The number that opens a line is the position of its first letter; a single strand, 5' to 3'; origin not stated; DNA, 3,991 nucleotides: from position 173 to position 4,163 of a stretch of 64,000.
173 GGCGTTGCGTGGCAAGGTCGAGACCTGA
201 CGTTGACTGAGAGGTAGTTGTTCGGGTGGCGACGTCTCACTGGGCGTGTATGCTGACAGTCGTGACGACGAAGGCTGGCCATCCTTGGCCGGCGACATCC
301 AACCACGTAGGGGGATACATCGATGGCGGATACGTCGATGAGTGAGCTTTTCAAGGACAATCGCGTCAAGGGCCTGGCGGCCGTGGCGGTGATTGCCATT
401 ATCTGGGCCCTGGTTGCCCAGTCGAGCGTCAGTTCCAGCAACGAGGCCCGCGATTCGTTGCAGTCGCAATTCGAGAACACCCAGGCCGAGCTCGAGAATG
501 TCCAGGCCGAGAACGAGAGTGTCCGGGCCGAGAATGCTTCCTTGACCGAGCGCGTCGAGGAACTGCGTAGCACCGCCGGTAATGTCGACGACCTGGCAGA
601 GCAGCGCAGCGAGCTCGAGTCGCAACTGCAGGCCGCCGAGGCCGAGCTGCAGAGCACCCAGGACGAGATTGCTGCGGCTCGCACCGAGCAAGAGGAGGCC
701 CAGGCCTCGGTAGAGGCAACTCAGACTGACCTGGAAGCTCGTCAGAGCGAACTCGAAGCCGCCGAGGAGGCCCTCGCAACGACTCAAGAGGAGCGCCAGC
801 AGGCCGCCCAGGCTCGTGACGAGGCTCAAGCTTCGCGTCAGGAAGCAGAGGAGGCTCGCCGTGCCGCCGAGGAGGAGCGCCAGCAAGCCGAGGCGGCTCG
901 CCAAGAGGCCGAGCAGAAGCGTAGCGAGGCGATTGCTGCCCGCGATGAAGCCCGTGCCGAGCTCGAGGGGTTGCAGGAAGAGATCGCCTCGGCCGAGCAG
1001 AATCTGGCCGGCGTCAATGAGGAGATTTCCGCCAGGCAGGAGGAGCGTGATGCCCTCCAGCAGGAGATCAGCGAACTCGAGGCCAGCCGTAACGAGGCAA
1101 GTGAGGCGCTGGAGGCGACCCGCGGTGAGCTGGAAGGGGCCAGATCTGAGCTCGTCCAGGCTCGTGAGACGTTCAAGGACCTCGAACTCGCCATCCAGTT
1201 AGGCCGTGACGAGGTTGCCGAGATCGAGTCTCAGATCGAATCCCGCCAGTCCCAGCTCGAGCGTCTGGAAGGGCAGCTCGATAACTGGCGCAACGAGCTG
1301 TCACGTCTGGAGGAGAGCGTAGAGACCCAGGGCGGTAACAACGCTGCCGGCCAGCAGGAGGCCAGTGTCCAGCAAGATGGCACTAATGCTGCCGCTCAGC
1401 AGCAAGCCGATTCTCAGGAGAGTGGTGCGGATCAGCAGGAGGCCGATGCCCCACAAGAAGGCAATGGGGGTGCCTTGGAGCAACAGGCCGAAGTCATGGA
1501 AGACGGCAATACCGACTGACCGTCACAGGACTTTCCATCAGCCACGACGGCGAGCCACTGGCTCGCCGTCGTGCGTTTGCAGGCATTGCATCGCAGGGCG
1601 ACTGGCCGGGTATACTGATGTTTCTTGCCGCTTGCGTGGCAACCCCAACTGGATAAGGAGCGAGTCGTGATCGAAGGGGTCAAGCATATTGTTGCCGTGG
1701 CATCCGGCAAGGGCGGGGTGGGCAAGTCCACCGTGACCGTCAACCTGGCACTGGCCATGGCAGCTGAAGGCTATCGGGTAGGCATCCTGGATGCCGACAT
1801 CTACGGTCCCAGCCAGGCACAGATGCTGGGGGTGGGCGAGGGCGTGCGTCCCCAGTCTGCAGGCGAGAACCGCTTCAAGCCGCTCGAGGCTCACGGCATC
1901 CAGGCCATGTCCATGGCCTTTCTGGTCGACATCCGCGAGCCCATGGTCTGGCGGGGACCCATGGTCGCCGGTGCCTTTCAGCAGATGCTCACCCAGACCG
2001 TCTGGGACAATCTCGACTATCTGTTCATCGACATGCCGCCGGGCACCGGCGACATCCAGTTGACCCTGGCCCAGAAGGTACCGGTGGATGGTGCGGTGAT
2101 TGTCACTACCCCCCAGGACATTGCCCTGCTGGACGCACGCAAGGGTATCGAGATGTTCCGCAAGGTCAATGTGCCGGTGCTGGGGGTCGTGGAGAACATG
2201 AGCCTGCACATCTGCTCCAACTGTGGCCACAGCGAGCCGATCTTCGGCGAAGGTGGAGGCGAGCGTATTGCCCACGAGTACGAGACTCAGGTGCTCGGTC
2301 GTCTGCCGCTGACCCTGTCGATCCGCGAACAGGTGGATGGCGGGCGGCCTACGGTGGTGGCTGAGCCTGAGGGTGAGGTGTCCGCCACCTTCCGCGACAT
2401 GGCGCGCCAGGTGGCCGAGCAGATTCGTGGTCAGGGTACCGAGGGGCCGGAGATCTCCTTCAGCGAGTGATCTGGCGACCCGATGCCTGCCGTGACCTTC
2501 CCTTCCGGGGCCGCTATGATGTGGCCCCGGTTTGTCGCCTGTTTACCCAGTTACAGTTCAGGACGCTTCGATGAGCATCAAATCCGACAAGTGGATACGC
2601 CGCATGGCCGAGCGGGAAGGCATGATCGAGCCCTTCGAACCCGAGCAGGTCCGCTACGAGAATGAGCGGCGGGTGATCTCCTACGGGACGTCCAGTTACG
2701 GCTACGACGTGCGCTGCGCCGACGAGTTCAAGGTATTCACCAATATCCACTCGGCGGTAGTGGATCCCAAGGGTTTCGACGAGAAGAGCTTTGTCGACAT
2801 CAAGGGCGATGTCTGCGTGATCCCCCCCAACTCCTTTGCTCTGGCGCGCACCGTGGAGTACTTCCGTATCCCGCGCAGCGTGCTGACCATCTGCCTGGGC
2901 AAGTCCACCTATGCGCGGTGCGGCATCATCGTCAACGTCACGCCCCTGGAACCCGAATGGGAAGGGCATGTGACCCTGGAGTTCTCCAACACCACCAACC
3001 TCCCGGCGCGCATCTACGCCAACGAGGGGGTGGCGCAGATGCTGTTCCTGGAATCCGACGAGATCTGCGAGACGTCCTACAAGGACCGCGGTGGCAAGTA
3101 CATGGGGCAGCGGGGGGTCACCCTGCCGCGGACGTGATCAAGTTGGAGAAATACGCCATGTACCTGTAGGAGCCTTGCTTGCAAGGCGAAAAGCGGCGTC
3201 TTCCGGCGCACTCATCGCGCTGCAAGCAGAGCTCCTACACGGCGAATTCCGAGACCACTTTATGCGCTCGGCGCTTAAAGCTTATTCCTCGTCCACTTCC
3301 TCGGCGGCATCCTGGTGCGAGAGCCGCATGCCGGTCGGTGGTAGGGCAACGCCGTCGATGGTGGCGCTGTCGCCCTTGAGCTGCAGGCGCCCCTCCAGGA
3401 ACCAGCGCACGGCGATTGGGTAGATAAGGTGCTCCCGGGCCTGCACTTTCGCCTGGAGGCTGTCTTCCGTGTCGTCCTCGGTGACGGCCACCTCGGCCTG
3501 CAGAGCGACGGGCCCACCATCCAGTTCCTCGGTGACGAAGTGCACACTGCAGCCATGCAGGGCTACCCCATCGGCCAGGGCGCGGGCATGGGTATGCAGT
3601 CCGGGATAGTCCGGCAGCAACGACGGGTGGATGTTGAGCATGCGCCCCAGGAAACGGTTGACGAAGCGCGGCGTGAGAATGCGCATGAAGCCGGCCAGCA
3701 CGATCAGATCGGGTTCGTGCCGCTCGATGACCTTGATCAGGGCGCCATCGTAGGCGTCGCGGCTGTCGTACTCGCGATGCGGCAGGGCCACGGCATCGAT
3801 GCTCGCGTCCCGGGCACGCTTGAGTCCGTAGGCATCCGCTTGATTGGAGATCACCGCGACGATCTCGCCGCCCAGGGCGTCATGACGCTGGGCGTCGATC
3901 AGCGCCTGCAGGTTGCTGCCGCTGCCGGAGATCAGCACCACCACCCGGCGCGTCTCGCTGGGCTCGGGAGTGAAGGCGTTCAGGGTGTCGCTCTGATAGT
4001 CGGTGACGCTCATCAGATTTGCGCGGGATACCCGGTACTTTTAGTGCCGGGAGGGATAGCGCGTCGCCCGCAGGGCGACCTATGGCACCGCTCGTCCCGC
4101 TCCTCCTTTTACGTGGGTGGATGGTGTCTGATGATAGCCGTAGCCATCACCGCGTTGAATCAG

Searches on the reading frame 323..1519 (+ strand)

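Call 51: search_protein_families(library=pfam, proteins=[window:323-1519:+], max_evalue=0.00001)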
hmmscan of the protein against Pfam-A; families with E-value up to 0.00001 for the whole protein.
window:323-1519:+ (398 aa): 1 family
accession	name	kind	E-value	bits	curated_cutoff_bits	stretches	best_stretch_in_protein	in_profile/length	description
PF10473.14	CENP-F_leu_zip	-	2.6e-06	28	34.5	0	244-332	28-116/140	Leucine-rich repeats of kinetochore protein Cenp-F/LEK1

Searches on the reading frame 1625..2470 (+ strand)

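Call 51: search_protein_families(library=pfam, proteins=[window:1625-2470:+], max_evalue=0.00001)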
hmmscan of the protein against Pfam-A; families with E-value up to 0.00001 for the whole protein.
window:1625-2470:+ (281 aa): 5 families
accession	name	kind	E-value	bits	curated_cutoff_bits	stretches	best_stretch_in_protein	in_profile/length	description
PF10609.15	ParA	-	2.4e-101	338.7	27.1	1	19-263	2-245/246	NUBPL iron-transfer P-loop NTPase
PF01656.29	CbiA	-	9.9e-14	51.8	25.4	1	23-191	1-81/125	CobQ/CobB/MinD/ParA nucleotide binding domain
PF13614.12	AAA_31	-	7.2e-12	46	27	1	21-59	2-40/177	AAA domain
PF09140.17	MipZ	-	1.8e-07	31.2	20.7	1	21-69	1-49/262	ATPase MipZ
PF00142.24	Fer4_NifH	-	2.9e-07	30.7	25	0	27-58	6-37/271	4Fe-4S iron sulfur cluster binding proteins, NifH/frxC family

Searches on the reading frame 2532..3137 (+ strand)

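Call 51: search_protein_families(library=pfam, proteins=[window:2532-3137:+], max_evalue=0.00001)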
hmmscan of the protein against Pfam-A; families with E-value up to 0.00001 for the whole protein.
window:2532-3137:+ (201 aa): 1 family
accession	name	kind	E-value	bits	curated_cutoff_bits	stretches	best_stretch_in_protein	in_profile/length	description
PF22769.1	DCD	-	1.4e-35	123.1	27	1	16-173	1-151/153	dCTP deaminase-like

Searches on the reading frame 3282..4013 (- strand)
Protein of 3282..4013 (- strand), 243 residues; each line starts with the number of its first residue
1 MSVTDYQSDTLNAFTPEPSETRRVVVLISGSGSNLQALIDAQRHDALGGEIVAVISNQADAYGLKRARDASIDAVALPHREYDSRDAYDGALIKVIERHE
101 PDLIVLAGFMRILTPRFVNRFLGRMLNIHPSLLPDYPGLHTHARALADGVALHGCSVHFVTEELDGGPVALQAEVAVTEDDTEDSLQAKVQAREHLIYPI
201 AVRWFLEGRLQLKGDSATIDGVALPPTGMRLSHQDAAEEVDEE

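Call 4: search_protein_families(library=pfam, proteins=[window:3282-4013:-], max_evalue=0.01)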
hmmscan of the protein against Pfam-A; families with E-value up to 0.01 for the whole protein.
window:3282-4013:- (243 aa): 1 family
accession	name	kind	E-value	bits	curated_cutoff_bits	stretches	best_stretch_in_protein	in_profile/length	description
PF00551.24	Formyl_trans_N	-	5.3e-60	202.7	26.1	1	23-201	2-180/181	Formyl transferase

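Call 41: find_encoding_contigs(protein=window:3282-4013:-, flank=4000, max_places=6)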
Protein window:3282-4013:- (243 aa): no gene with exactly this product is on record in the collection.

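Call 61: search_protein_families(library=ncbifam, proteins=[window:3282-4013:-], max_evalue=0.00001)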
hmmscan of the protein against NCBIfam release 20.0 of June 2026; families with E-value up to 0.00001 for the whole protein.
window:3282-4013:- (243 aa): 6 families
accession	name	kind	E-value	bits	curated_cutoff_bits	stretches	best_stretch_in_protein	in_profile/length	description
TIGR00639.1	PurN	equivalog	1e-73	247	150.1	1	23-211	2-190/192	phosphoribosylglycinamide formyltransferase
NF004684.0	PRK06027.1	subfamily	2.3e-37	129.3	223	1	18-216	86-281/286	formyltetrahydrofolate deformylase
TIGR00655.1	PurU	equivalog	6.5e-34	117.8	285.95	1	19-211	82-271/280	formyltetrahydrofolate deformylase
TIGR00460.1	fmt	equivalog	5.7e-16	58.5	201.5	1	93-192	72-171/315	methionyl-tRNA formyltransferase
NF005998.1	PRK08125.1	equivalog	7.3e-09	34.5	777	1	81-193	56-168/649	bifunctional UDP-4-amino-4-deoxy-L-arabinose formyltransferase/UDP-glucuronic acid oxidase ArnA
NF005414.0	PRK06988.1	equivalog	9.3e-08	31.4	316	1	85-192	62-169/311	formyltransferase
